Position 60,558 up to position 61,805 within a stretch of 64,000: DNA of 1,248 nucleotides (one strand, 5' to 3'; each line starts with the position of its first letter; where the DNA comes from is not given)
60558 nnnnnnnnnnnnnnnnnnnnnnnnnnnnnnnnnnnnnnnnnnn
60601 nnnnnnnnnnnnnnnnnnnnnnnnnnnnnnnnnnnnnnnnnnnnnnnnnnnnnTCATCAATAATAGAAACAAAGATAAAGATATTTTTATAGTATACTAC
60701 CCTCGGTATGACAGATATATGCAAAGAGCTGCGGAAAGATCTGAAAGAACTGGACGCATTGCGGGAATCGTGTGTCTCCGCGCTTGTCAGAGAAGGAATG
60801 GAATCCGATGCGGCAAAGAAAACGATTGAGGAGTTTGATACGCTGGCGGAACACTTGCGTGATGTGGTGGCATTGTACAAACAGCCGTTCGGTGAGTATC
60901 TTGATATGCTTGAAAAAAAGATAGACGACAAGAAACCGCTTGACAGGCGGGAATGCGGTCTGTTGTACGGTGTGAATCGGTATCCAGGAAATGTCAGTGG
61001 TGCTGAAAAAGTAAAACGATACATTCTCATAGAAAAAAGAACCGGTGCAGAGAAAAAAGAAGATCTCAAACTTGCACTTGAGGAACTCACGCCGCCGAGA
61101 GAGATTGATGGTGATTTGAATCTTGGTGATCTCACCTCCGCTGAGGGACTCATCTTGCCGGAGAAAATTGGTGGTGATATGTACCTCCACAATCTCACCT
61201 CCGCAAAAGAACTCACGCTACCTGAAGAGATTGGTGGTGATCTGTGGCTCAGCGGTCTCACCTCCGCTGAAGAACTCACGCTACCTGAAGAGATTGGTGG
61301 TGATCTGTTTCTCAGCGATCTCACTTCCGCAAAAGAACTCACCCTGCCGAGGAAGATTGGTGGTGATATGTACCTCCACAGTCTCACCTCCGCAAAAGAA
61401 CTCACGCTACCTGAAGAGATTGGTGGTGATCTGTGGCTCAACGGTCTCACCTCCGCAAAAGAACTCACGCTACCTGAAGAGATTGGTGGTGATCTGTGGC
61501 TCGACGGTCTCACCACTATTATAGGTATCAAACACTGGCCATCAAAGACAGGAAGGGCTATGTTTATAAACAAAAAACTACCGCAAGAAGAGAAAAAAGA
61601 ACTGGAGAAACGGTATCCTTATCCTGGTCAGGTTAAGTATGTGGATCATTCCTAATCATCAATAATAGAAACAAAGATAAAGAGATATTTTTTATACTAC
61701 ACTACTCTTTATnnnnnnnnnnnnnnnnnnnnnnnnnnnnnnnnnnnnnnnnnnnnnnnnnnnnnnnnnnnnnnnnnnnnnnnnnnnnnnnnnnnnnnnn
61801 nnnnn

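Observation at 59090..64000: Mirror-image family-B array on the plus strand; together the arrays form long inverted repeats around a 3.4-kb unique core (bcp ... radC)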

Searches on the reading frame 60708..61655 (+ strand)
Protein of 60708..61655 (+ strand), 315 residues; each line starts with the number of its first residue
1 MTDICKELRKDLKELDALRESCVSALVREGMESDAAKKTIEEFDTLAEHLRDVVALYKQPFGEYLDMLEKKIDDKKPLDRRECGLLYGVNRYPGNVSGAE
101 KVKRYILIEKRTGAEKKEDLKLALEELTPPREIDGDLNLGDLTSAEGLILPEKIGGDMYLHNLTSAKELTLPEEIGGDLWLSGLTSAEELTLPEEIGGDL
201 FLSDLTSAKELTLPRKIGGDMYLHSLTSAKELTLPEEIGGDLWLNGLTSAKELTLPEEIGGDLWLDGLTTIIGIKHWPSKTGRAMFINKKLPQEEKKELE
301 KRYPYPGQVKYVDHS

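Call 6: search_protein_families(library=pfam, proteins=[window:60708-61655:+], max_evalue=0.01)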
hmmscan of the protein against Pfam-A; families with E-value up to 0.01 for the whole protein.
window:60708-61655:+ (315 aa): 0 families

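Call 9: find_homologous_proteins(query=window:60708-61655:+)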
Query window:60708-61655:+ (315 aa): 96 proteins with E <= 0.001 among 8000 candidates.
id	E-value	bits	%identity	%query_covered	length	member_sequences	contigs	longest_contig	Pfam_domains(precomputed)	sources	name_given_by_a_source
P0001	8.9e-204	694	100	100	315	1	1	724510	-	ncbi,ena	-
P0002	1.9e-146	505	70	100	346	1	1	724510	-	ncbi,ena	-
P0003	3.4e-86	307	44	55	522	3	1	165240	-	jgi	-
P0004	8.5e-83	296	47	99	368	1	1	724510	-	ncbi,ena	-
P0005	3.3e-72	262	51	57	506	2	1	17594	-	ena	-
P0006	5.6e-70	254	46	96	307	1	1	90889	-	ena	-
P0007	1.1e-67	247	48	99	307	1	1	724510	-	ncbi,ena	-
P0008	7.0e-67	244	44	99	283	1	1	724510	-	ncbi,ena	-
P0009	9.8e-64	234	42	99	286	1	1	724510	-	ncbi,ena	-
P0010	1.1e-61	227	56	67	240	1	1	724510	-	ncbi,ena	-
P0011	6.0e-60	221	42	65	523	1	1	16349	PF04399.19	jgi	jgi:hypothetical protein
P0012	3.0e-56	209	47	57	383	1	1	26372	-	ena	-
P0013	9.0e-56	208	49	57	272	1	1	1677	-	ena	-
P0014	1.2e-55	207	41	78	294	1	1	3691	PF04399.19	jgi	jgi:hypothetical protein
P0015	5.3e-54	202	49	54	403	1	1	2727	-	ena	-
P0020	2.8e-43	167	54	57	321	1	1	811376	-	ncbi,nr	ncbi:hypothetical protein IPJ70_01120 [Candidatus Campbellbacteria bacterium]|nr:MAG: hypothetical p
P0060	7.0e-22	96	34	74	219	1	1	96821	-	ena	-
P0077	1.3e-16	79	52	42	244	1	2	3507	PF13516.13,PF00560.40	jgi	-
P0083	8.5e-12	63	55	35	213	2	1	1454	PF13516.13,PF00560.40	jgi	-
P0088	1.4e-9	56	42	43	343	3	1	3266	PF06159.19,PF23598.2,PF00560.40,PF12799.14,PF13855.13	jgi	jgi:Leucine-rich repeat (LRR) protein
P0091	3.7e-6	45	44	43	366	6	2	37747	PF23598.2,PF18886.7,PF17126.12,PF00560.40,PF12140.14,PF12799.14,PF13855.13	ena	-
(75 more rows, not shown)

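Call 12: find_encoding_contigs(protein=P0002, flank=10000, max_places=3)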
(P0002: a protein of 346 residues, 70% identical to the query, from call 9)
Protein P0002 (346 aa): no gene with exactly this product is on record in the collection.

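Call 13: find_encoding_contigs(protein=P0001, flank=10000, max_places=3)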
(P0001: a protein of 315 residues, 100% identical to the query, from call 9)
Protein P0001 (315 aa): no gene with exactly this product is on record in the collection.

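Call 14: list_cluster_members(proteins=[P0001, P0002, P0004, P0007, P0009, P0006, P0003])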
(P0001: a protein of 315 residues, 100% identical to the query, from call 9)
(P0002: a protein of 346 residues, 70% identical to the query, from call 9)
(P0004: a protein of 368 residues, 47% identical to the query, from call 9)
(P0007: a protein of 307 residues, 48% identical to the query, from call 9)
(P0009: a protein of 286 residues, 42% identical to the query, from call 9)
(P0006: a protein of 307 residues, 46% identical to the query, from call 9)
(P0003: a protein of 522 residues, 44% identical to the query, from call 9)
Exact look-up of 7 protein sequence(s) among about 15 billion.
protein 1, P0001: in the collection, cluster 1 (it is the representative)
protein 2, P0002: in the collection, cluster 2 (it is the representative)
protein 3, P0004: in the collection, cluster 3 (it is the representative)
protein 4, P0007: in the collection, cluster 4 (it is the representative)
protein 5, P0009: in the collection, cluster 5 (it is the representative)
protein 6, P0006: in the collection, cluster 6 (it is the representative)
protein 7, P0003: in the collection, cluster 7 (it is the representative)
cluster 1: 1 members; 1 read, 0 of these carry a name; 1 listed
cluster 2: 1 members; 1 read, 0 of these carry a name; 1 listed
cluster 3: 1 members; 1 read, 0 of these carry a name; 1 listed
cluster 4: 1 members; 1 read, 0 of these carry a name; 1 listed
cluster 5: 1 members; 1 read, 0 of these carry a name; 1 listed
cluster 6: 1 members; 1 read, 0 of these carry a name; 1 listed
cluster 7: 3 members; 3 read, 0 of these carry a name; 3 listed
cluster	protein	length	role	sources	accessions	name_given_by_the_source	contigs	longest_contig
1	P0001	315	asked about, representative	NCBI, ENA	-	-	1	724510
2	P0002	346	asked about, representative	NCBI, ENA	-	-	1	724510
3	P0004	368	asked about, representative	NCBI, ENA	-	-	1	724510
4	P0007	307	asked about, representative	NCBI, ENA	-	-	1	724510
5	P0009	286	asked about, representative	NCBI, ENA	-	-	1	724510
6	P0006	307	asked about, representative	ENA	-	-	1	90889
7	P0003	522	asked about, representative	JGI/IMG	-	-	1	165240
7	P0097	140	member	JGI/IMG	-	-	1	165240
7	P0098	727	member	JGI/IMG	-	-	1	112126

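Call 16: find_related_loci(query=A1, collection=genome_contigs, flank=10000)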
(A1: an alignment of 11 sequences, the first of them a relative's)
Query A1 (346 aa) in genome_contigs; peptide patterns used: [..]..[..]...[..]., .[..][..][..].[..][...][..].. (x = any residue, [..] = any of these).
55 stretches matched a pattern, but none encodes a relative of the query by tblastn (E <= 1e-3).

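Call 17: find_encoding_contigs(protein=P0006, flank=10000, max_places=3)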
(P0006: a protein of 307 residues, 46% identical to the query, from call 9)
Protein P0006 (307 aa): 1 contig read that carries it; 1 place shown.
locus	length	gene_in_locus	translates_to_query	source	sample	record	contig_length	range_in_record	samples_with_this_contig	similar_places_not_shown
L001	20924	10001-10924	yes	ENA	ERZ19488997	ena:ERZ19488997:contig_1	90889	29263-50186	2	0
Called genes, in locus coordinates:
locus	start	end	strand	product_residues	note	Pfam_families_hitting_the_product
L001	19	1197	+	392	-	PF21710:Spt6_S1 (faint), PF00575:S1, PF23459:S1_RRP5 (faint), PF00575:S1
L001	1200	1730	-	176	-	PF01195:Pept_tRNA_hydro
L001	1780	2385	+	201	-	PF10502:Peptidase_S26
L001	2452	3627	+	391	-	-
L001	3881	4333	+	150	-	PF02130:YbeY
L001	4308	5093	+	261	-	-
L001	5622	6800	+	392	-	PF00091:Tubulin, PF12327:FtsZ_C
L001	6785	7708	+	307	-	PF00890:FAD_binding_2 (faint), PF01134:GIDA (faint), PF01266:DAO (faint), PF01946:Thi4 (faint), PF07992:Pyr_redox_2, PF12831:FAD_oxidored (weak), PF13738:Pyr_redox_3, PF00070:Pyr_redox, +2 more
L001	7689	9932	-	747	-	PF00133:tRNA-synt_1, PF09334:tRNA-synt_1g, PF08264:Anticodon_1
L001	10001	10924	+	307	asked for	-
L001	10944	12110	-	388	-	PF02618:YceG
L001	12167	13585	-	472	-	-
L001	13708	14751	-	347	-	PF04545:Sigma70_r4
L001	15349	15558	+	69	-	-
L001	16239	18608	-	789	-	PF00133:tRNA-synt_1, PF09334:tRNA-synt_1g, PF13603:tRNA-synt_1_2, PF00133:tRNA-synt_1, PF08264:Anticodon_1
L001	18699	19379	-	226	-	PF05552:MS_channel_1st_1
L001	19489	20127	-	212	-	-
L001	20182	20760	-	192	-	PF16320:Ribosomal_L12_N, PF00542:Ribosomal_L12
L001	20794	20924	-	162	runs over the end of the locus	PF00466:Ribosomal_L10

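Call 24: predict_structure(alignment_id=A1)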
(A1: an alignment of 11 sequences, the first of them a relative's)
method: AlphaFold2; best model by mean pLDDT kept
length: 346 residues; sequences in the alignment: 11
mean_pLDDT: 81.7   pTM: 0.70
mean pLDDT of the five models: 81.7, 80.7, 76.9, 76.8, 76.4
residues with pLDDT >= 90: 104; 70-90: 193; 50-70: 33; < 50: 16
segments of 3 or more residues with pLDDT < 50: 1-5, 210-220
pLDDT, mean of each block of 10 residues (from residue 1): 51 79 79 67 78 80 82 95 92 80 83 92 91 69 87 86 88 84 86 75 71 36 68 81 79 89 84 91 88 93 91 92 94 94 86
secondary structure, 60 per line:
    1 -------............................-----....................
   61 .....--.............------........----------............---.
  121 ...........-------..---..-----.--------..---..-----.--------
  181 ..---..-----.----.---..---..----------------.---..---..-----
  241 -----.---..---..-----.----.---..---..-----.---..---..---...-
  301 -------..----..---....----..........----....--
elements in order: H8-35 H41-65 H68-80 H87-94 H105-116 H120-131 E297-299 E319-322 H327-336 E341-344

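Call 27: fold_search(model_id=the predicted structure, library=pdb)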
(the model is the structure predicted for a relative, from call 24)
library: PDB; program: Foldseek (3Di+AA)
matches with E <= 10: 179; with E <= 0.001: 0
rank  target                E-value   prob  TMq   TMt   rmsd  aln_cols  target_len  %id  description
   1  7udb_A                8.8e-01  0.20  0.14  0.10  14.0       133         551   16  Cryo-EM structure of a synaptobrevin-Munc18-1-syntaxin-1 complex class 2 (released 2022-04-06)
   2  6xns_D                9.3e-01  0.63  0.16  0.17  11.7       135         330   16  C3_crown-05 (released 2020-12-23)
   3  4iea_A                1.1e+00  0.30  0.13  0.20  15.1       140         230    9  14-3-3 isoform sigma in complex with a phosphorylated C-RAF peptide (released 2013-09-25)
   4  2bq0_B                1.1e+00  0.30  0.13  0.19  13.6       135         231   12  14-3-3 Protein Beta (Human) (released 2005-05-06)
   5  6bqt_B                1.2e+00  0.38  0.12  0.18  13.6       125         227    9  Complex of 14-3-3 theta with an IRSp53 peptide doubly-phosphorylated at T340 and T360 (released 2018-12-05)
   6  5j31_A                1.2e+00  0.11  0.09  0.12  14.8       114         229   13  Crystal structure of 14-3-3zeta in complex with an alkyne cross-linked cyclic peptide derived from ExoS (released 2016-10-19)
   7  5n10_B                1.2e+00  0.28  0.14  0.19  12.6       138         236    9  Cucurbit[8]uril and 14-3-3 based binary bivalent supramolecular-protein assembly platform (released 2017-05-24)
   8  5om0_A                1.3e+00  0.28  0.13  0.20  15.4       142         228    8  CH2 chimera of human 14-3-3 sigma with the Gli1 phosphopeptide around Ser640 (released 2017-10-11)
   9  8eqh_A                1.5e+00  0.23  0.13  0.19  13.4       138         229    9  The crystal structure of 14-3-3 Beta containing 3-nitrotyrosine at position Y213 (released 2023-01-25)
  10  7a6y_D                1.5e+00  0.13  0.13  0.18  14.5       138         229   13  Structure of 14-3-3 gamma in complex with DAPK2 peptide stabilized by FC-A (released 2021-08-25)
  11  2bq0_A                1.6e+00  0.23  0.14  0.19  12.6       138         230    9  14-3-3 Protein Beta (Human) (released 2005-05-06)
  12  4jeu_A                1.6e+00  0.12  0.13  0.09  13.5       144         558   16  Crystal Structure of Munc18a and Syntaxin1 with native N-terminus complex (released 2013-07-17)
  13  6m6z_A                1.6e+00  0.08  0.09  0.15  18.9       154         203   18  A de novo designed transmembrane nanopore, TMH4C4 (released 2020-06-24)
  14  6xns_A                1.7e+00  0.51  0.17  0.17  13.2       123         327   15  C3_crown-05 (released 2020-12-23)
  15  4biz_F                1.7e+00  0.28  0.14  0.20  10.2       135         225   18  Crystal structure of CpxAHDC (orthorhombic form 2) (released 2014-04-23)
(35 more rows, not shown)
